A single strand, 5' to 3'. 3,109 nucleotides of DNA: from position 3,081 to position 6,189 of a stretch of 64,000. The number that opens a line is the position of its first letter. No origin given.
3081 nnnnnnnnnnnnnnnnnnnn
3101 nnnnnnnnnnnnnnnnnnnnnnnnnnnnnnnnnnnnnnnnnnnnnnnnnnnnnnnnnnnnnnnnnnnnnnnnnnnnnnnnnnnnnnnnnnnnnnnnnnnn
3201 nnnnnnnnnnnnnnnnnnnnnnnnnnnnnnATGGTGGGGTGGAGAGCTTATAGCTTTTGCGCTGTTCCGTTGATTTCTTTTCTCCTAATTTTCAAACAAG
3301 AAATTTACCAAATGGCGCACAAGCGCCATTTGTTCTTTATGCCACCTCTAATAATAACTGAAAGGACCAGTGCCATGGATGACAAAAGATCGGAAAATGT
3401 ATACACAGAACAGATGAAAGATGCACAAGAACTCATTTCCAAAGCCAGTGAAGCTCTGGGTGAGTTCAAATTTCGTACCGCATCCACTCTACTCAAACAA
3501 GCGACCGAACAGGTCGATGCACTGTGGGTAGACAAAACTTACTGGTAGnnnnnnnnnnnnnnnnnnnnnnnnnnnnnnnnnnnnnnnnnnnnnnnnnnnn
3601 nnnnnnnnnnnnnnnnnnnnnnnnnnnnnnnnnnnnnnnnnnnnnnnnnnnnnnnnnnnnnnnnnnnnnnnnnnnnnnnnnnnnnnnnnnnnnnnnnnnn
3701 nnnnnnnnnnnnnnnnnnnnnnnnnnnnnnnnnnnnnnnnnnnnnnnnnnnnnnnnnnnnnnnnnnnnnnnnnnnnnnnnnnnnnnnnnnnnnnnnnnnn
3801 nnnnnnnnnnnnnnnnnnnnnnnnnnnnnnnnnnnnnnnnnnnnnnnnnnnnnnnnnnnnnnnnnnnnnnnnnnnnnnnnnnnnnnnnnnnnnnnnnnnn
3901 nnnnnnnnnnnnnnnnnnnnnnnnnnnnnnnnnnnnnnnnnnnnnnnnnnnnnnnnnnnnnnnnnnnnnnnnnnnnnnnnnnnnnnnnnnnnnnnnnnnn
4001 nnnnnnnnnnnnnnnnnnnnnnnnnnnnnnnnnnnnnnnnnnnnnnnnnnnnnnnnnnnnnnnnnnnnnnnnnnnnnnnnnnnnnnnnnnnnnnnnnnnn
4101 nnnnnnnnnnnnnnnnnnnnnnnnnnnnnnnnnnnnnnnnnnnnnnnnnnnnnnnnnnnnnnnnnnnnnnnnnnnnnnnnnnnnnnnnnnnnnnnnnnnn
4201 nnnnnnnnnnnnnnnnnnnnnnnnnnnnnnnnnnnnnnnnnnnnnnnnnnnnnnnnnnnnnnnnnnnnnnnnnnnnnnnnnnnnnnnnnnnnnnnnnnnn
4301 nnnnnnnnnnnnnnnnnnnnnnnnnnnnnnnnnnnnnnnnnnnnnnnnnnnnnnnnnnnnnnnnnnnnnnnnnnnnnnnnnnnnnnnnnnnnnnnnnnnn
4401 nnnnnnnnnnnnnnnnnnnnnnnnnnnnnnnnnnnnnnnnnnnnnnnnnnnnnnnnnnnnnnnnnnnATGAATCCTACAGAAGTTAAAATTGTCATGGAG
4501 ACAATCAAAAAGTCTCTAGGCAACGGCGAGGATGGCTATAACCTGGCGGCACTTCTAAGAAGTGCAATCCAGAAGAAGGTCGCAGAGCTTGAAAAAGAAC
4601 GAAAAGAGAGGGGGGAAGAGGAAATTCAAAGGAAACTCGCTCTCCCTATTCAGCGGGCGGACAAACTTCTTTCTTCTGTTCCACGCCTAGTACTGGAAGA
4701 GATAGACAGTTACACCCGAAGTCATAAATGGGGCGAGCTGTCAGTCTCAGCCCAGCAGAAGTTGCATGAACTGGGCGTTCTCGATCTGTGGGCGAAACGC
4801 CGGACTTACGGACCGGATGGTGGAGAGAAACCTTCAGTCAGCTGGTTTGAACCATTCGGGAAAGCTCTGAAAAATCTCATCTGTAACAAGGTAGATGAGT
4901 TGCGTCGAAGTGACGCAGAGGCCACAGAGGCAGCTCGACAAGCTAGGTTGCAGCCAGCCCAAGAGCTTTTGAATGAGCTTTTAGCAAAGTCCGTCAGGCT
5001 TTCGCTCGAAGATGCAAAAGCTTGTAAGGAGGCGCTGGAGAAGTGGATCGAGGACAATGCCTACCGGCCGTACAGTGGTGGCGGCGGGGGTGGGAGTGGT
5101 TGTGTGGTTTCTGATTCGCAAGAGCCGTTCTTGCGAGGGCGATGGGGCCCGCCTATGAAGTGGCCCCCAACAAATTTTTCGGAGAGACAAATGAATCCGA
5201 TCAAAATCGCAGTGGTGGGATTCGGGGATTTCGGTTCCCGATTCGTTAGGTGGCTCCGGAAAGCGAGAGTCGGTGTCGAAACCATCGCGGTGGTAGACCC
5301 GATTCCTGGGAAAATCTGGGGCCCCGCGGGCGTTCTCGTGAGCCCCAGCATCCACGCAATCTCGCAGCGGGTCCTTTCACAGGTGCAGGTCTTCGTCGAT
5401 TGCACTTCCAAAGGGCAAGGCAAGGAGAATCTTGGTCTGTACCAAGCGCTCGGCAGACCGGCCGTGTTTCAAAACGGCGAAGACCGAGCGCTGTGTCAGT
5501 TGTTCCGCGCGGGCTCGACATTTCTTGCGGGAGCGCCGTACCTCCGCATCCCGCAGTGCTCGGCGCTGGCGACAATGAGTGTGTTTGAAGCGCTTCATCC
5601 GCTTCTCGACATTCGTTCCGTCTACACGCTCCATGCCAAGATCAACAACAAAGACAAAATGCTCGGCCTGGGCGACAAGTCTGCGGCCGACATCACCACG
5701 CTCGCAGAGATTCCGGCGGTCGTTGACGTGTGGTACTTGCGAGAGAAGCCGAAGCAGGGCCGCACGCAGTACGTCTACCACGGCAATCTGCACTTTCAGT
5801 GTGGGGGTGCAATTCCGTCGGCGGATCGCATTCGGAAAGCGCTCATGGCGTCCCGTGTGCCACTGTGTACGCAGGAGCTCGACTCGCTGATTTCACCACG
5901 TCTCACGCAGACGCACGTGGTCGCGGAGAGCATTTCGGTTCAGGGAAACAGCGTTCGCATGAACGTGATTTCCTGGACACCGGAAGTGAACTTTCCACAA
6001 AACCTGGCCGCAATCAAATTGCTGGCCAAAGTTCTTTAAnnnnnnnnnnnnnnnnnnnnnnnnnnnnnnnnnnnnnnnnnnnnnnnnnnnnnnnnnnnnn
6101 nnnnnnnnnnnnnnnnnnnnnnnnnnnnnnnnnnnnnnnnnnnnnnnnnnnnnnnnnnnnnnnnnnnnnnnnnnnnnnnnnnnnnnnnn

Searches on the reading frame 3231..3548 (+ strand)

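Call 11: search_protein_families(library=pfam, proteins=[window:3231-3548:+], max_evalue=0.1)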
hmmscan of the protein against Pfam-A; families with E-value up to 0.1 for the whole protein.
window:3231-3548:+ (105 aa): 2 families
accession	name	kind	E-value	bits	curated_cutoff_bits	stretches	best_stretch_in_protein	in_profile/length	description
PF19556.4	PRTRC_E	-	0.027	14.7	26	1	46-93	96-146/175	PRTRC system protein E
PF06160.17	EzrA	-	0.04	12.7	39.6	1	55-97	70-112/557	Septation ring formation regulator, EzrA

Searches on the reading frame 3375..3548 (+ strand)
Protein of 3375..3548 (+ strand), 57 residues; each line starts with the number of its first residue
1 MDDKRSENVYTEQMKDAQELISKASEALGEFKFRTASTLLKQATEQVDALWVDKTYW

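Call 29: find_homologous_proteins(query=window:3375-3548:+, max_evalue=10)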
Query window:3375-3548:+ (57 aa): 1 proteins with E <= 10 among 1 candidates.
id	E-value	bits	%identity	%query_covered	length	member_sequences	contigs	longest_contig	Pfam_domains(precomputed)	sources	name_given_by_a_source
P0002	4.3e-29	116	100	100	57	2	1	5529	-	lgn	-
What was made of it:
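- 3375..3548 (+): orf57a, a 57-aa orphan ORF between att1 and the micro-ORF. It is variable cargo, or may not be a gene at all. Only itself is found in 5.8 billion proteins (call 29).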

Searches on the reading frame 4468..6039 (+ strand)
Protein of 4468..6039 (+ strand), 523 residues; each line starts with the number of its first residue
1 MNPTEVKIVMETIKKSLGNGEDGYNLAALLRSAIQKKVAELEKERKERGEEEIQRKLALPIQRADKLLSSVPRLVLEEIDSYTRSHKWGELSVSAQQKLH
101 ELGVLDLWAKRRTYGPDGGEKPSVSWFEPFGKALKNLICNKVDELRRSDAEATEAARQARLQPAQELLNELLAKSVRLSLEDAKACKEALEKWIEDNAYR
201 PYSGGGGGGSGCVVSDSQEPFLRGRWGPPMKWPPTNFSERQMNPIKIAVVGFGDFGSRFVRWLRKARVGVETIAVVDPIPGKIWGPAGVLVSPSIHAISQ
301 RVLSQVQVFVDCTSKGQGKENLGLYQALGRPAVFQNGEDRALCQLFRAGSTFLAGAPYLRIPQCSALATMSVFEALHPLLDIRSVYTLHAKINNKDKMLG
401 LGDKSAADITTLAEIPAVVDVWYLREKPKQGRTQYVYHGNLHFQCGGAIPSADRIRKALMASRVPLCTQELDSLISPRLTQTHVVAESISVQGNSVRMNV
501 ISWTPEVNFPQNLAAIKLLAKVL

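Call 11: search_protein_families(library=pfam, proteins=[window:4468-6039:+], max_evalue=0.1)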
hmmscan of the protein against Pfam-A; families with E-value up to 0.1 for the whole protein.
window:4468-6039:+ (523 aa): 1 family
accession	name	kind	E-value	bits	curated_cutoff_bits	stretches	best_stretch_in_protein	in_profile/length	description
PF00899.27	ThiF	-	0.079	12.5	28.1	0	243-277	19-51/238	ThiF family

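Call 14: find_homologous_proteins(query=window:4468-6039:+)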
Query window:4468-6039:+ (523 aa): 1 proteins with E <= 0.001 among 8000 candidates.
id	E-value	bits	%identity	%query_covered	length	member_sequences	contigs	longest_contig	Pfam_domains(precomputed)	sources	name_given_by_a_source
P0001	0.0e+0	1164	100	98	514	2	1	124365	-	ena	-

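Call 17: find_related_loci(query=window:4468-6039:+, collection=viral_contigs, flank=8000)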
Query window:4468-6039:+ (523 aa) in viral_contigs; peptide patterns used: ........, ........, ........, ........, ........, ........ (x = any residue, [..] = any of these).
5 stretches matched a pattern, but none encodes a relative of the query by tblastn (E <= 1e-3).
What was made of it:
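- Tried and rejected: Homologues of the neighbours, to obtain comparators. orf523 and orf57a each found only themselves in the word-indexed search (calls 14, 29). orf523 had no viral relatives (call 17).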

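Call 72: search_protein_representatives(protein=window:4468-6039:+)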
Query: 523 residues. Proteins with E-value up to 0.001 (for the whole library): 19; up to 1e-10: 16; up to 1e-30: 7. The best 19 are listed.
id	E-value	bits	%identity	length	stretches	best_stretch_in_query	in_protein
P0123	6.5e-71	256.1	49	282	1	242-521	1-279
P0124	7.6e-47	176.7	38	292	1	244-520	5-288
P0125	1.4e-45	172.6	36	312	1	244-519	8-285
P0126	1.8e-44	168.9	40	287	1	245-520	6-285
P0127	3.0e-44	168.2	40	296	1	244-521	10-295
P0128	3.6e-43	164.6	41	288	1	243-519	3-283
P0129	3.8e-31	124.9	32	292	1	245-521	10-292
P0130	1.2e-30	123.3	31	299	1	244-519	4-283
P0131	1.9e-25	106.1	32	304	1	239-519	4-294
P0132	1.3e-21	93.5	36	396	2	241-461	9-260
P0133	5.7e-21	91.4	32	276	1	246-518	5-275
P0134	2.7e-20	89.1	42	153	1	376-521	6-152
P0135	1.1e-19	87.1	28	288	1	243-519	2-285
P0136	2.5e-15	72.8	43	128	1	401-521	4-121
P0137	8.7e-15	71.0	36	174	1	307-446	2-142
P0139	1.9e-10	56.7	35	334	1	245-376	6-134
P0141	1.1e-04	37.6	32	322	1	245-376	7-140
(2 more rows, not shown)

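Call 73: search_protein_families(library=pfam, proteins=[P0123, P0124, P0125, P0126, P0129, P0132, P0139, P0141], max_evalue=0.01)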
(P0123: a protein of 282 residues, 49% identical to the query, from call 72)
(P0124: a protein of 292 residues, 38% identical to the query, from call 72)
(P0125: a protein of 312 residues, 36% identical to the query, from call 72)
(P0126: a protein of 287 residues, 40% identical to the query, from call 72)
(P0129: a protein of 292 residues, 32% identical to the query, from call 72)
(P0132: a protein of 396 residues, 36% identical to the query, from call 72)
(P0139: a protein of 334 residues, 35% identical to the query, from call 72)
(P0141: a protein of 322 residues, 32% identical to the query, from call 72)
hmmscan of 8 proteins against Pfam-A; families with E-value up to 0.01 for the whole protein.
P0123 (282 aa): 1 family
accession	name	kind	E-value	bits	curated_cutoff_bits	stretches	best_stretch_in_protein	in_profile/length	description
PF01408.29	GFO_IDH_MocA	-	0.0045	18.1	24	1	4-63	1-60/120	Oxidoreductase family, NAD-binding Rossmann fold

P0124 (292 aa): 1 family
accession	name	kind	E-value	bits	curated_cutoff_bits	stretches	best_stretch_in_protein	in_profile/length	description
PF01113.26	DapB_N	-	5.3e-05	23.8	25.6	1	6-100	1-95/124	Dihydrodipicolinate reductase, N-terminus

P0125 (312 aa): 0 families

P0126 (287 aa): 0 families

P0129 (292 aa): 0 families

P0132 (396 aa): 0 families

P0139 (334 aa): 2 families
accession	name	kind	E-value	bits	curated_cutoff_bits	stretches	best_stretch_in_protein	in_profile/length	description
PF01113.26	DapB_N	-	1.2e-05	25.9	25.6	1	7-94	2-96/124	Dihydrodipicolinate reductase, N-terminus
PF03447.22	NAD_binding_3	-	0.00025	22.2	24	1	12-94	1-87/116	Homoserine dehydrogenase, NAD binding domain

P0141 (322 aa): 1 family
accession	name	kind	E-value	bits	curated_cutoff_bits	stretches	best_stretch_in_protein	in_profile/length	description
PF01408.29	GFO_IDH_MocA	-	0.0034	18.5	24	1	7-64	1-59/120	Oxidoreductase family, NAD-binding Rossmann fold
